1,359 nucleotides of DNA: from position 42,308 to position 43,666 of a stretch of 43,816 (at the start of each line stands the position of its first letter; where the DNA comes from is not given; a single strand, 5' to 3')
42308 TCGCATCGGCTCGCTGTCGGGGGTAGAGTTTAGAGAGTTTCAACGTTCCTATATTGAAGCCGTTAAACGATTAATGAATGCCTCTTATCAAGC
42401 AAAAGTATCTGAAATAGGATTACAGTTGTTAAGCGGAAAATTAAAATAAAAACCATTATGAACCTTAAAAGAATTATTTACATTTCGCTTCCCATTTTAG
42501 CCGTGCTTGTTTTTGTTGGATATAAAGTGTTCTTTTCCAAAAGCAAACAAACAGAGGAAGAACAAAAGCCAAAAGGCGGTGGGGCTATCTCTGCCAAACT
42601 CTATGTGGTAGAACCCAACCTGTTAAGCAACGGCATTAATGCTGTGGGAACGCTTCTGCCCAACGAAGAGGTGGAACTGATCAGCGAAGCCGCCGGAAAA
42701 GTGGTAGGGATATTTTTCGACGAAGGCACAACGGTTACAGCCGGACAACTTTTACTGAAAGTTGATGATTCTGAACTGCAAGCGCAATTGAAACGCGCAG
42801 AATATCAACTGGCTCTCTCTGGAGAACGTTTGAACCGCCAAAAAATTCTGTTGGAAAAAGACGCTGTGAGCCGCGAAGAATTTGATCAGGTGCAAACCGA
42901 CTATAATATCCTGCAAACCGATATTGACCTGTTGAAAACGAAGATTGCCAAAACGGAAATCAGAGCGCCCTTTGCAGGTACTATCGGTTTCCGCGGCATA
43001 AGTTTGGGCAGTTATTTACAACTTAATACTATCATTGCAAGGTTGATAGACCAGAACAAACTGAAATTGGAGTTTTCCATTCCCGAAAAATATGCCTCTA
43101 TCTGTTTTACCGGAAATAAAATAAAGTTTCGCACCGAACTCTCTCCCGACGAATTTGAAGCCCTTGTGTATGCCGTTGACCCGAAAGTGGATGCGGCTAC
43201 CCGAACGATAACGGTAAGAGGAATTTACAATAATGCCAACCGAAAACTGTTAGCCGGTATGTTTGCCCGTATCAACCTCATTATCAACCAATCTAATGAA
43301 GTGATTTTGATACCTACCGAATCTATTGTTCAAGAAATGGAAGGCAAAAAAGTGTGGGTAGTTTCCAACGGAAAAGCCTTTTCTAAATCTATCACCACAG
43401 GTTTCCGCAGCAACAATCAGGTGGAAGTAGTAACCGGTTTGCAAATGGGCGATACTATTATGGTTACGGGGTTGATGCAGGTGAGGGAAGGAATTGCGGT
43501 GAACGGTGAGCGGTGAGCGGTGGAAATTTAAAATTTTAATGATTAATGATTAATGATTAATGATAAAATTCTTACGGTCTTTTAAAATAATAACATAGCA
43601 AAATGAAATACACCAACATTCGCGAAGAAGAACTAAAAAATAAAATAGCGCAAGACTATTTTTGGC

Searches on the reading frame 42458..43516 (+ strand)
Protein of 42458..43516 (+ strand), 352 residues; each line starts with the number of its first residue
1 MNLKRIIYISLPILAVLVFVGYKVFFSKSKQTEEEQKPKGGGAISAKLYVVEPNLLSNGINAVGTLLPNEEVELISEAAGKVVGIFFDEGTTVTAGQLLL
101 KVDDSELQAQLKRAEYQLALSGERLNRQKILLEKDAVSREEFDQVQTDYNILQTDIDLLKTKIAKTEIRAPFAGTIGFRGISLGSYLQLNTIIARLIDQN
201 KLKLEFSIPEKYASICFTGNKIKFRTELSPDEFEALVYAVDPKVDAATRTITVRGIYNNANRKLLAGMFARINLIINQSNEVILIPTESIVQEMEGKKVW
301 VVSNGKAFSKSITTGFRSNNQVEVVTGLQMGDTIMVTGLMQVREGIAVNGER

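Call 9: search_protein_families(library=pfam, proteins=[window:42458-43516:+])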
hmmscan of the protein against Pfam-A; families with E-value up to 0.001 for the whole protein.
window:42458-43516:+ (352 aa): 4 families
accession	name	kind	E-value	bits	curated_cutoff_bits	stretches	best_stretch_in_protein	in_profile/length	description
PF16576.10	HlyD_D23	-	1.5e-21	77.1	30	1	56-270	2-214/214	Barrel-sandwich domain of CusB or HlyD membrane-fusion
PF13437.12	HlyD_3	-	1.4e-09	39.1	22.2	1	168-254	2-90/106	HlyD family secretion protein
PF12700.13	HlyD_2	-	6.9e-05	22.2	25.1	0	49-158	43-146/416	HlyD family secretion protein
PF00364.28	Biotin_lipoyl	-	0.00015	22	22.1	0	71-101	42-72/73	Biotin-requiring enzyme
